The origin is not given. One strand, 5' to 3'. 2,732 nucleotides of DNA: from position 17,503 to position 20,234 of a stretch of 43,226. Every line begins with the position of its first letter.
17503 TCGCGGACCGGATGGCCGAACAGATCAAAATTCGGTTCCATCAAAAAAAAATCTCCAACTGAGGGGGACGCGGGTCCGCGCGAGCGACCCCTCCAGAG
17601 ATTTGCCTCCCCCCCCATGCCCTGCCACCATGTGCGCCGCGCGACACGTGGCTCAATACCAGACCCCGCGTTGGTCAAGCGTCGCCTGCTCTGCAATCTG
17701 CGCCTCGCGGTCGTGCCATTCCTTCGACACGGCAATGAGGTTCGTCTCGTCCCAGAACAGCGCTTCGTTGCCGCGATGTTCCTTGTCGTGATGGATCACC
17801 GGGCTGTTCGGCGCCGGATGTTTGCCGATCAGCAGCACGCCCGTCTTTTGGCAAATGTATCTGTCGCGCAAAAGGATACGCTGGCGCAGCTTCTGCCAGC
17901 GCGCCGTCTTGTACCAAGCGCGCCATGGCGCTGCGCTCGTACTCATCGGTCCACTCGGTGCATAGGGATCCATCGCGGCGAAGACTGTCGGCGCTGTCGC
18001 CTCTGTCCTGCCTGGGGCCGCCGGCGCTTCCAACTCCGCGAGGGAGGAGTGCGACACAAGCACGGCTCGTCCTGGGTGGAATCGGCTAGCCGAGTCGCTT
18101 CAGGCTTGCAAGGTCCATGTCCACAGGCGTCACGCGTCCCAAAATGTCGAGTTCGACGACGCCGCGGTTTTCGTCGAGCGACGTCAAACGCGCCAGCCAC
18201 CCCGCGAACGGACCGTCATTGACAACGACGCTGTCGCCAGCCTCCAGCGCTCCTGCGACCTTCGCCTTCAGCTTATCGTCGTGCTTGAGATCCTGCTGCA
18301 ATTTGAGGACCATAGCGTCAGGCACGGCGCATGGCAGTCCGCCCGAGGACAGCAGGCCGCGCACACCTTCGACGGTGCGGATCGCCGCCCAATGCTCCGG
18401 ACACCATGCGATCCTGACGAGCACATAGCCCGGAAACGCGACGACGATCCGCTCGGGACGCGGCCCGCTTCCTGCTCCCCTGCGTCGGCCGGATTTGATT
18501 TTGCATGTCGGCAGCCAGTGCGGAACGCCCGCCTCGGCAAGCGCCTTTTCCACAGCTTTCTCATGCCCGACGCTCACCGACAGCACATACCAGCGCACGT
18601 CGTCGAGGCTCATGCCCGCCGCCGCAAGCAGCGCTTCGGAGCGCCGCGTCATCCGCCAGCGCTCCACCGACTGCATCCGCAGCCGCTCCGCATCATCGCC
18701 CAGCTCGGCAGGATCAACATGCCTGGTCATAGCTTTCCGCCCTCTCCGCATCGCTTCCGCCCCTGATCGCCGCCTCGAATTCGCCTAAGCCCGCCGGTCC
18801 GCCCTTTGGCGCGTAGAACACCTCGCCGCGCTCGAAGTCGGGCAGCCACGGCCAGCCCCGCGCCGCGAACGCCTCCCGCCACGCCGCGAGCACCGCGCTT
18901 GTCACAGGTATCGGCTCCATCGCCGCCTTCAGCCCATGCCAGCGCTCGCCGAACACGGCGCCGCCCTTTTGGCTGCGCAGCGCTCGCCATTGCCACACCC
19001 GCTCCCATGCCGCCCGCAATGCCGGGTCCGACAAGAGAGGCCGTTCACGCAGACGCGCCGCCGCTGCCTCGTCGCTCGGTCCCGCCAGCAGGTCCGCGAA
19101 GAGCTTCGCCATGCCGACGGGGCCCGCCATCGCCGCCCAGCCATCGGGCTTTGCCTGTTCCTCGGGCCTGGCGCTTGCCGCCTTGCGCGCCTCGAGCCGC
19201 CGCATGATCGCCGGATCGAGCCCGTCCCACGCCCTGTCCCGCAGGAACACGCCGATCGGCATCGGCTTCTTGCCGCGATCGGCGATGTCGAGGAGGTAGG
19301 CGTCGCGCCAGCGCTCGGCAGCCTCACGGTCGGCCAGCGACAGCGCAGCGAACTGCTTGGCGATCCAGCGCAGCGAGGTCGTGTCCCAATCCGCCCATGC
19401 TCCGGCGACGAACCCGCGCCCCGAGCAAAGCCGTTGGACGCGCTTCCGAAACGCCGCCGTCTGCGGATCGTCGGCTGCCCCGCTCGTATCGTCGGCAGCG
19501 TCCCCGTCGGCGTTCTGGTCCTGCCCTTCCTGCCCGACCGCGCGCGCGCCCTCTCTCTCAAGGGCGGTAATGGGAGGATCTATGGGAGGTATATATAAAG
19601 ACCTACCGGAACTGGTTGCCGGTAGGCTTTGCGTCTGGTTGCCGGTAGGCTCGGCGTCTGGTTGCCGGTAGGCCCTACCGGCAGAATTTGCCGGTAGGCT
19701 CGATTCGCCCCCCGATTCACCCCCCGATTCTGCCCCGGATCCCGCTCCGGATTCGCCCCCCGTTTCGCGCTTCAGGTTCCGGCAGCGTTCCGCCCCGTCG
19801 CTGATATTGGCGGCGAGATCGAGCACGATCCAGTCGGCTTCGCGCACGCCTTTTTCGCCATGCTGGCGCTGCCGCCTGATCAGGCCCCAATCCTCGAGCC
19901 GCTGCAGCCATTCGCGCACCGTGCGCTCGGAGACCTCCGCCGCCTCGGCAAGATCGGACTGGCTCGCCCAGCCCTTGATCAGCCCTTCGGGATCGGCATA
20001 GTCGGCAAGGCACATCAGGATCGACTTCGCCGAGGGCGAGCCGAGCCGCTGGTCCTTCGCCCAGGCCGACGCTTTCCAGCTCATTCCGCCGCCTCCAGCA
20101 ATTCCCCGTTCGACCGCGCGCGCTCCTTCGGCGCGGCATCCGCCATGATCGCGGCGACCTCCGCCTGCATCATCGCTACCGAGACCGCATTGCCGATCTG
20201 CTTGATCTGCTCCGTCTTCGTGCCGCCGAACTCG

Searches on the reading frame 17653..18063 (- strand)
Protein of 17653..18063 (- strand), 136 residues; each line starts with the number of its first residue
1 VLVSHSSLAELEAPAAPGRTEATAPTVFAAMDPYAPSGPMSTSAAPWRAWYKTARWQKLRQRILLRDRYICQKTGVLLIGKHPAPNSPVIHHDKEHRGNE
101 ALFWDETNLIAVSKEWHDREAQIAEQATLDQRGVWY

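Call 16: search_protein_families(library=phrogs, proteins=[window:17653-18063:-], max_evalue=0.001)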
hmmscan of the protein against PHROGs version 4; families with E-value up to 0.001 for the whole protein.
window:17653-18063:- (136 aa): 7 families
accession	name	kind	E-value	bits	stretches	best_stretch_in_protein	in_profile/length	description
phrog_589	-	DNA, RNA and nucleotide metabolism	1.5e-17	64.9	1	17-130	48-148/179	HNH endonuclease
phrog_4581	-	head and packaging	2e-15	58.1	1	46-124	43-112/395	terminase small subunit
phrog_144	-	DNA, RNA and nucleotide metabolism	3.8e-14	53.7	1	48-121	64-133/175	HNH endonuclease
phrog_119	-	DNA, RNA and nucleotide metabolism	2.9e-10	40.6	1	44-123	179-257/443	HNH endonuclease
phrog_2323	-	DNA, RNA and nucleotide metabolism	2.4e-09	38.2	1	42-128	10-91/113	HNH endonuclease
phrog_5956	-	DNA, RNA and nucleotide metabolism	1.9e-06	28.6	1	50-132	41-119/138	HNH endonuclease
phrog_8446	-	DNA, RNA and nucleotide metabolism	0.00078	20.2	1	52-124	124-199/211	HNH endonuclease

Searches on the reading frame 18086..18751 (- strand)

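Call 16: search_protein_families(library=phrogs, proteins=[window:18086-18751:-], max_evalue=0.001)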
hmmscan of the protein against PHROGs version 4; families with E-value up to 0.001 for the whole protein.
window:18086-18751:- (221 aa): 1 family
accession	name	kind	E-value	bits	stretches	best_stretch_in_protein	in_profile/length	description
phrog_6386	-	transcription regulation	7.3e-34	118.1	1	50-220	11-179/179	transcription antiterminator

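Call 83: search_protein_families(library=pfam, proteins=[window:18086-18751:-], max_evalue=0.001)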
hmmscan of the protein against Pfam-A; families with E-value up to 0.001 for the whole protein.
window:18086-18751:- (221 aa): 1 family
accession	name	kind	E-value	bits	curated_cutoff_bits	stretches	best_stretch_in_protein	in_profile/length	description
PF02357.24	NusG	-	7.7e-16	58.8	22.2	1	53-151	2-92/93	Transcription termination factor nusG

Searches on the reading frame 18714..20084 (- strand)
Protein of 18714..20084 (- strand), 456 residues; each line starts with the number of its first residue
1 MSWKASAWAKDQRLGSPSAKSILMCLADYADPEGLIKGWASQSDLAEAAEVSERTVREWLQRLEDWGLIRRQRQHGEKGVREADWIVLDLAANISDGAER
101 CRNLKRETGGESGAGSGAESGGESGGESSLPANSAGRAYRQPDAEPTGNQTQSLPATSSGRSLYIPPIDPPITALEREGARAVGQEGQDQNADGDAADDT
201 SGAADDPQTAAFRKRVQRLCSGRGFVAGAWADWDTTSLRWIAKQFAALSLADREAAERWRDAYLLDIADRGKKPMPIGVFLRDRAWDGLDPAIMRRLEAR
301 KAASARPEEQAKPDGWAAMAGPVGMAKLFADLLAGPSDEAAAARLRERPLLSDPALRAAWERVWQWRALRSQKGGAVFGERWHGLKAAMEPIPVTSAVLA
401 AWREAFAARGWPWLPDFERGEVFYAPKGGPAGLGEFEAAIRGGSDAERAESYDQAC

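Call 16: search_protein_families(library=phrogs, proteins=[window:18714-20084:-], max_evalue=0.001)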
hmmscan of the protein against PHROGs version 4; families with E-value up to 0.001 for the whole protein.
window:18714-20084:- (456 aa): 13 families
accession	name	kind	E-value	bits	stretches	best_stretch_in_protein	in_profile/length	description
phrog_270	-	DNA, RNA and nucleotide metabolism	3.3e-32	113.3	1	1-444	31-364/383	replication initiation protein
phrog_1032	-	DNA, RNA and nucleotide metabolism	5.9e-22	80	1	1-155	1-169/281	replication initiation protein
phrog_391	-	DNA, RNA and nucleotide metabolism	7.7e-13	49.7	1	1-155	1-159/298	replication initiation O-like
phrog_4617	-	DNA, RNA and nucleotide metabolism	1.4e-10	42.2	1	1-118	1-118/223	replication initiation protein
phrog_8540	-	DNA, RNA and nucleotide metabolism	1.5e-10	42.7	1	1-150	1-148/196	replication initiation O-like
phrog_345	-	DNA, RNA and nucleotide metabolism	3.9e-06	27.8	1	5-103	35-119/297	replication initiation O-like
phrog_11896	-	DNA, RNA and nucleotide metabolism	7.5e-06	27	1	2-79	4-81/225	primosomal protein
phrog_6643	-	DNA, RNA and nucleotide metabolism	1.5e-05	25.6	1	1-144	1-137/313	replication initiation protein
phrog_678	-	DNA, RNA and nucleotide metabolism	1.6e-05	25.6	1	3-92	61-140/346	replication initiation O-like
phrog_8102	-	DNA, RNA and nucleotide metabolism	2.1e-05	24.8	1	37-83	56-102/337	replication initiation protein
phrog_428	-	DNA, RNA and nucleotide metabolism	2.2e-05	24.8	1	39-79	127-167/455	replication initiation protein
phrog_186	-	DNA, RNA and nucleotide metabolism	3.3e-05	24.7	1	15-86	39-108/308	DnaD-like helicase loader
phrog_7498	-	DNA, RNA and nucleotide metabolism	0.00079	19.7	0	41-73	58-90/296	DnaD-like helicase loader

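Call 83: search_protein_families(library=pfam, proteins=[window:18714-20084:-], max_evalue=0.001)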
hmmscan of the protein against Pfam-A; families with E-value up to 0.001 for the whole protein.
window:18714-20084:- (456 aa): 5 families
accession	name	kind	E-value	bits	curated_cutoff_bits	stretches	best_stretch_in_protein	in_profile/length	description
PF13730.12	HTH_36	-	8.8e-08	32.3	25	1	16-69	4-55/55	Helix-turn-helix domain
PF00392.27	GntR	-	1.5e-05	25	27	1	42-76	27-61/64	Bacterial regulatory proteins, gntR family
PF01047.28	MarR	-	6.5e-05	23.2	24.6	1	40-75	18-53/59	MarR family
PF13518.12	HTH_28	-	0.00024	21.6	25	1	36-68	10-41/52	Helix-turn-helix domain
PF13551.12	HTH_29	-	0.00038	20.9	28.1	1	37-79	10-55/64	Winged helix-turn helix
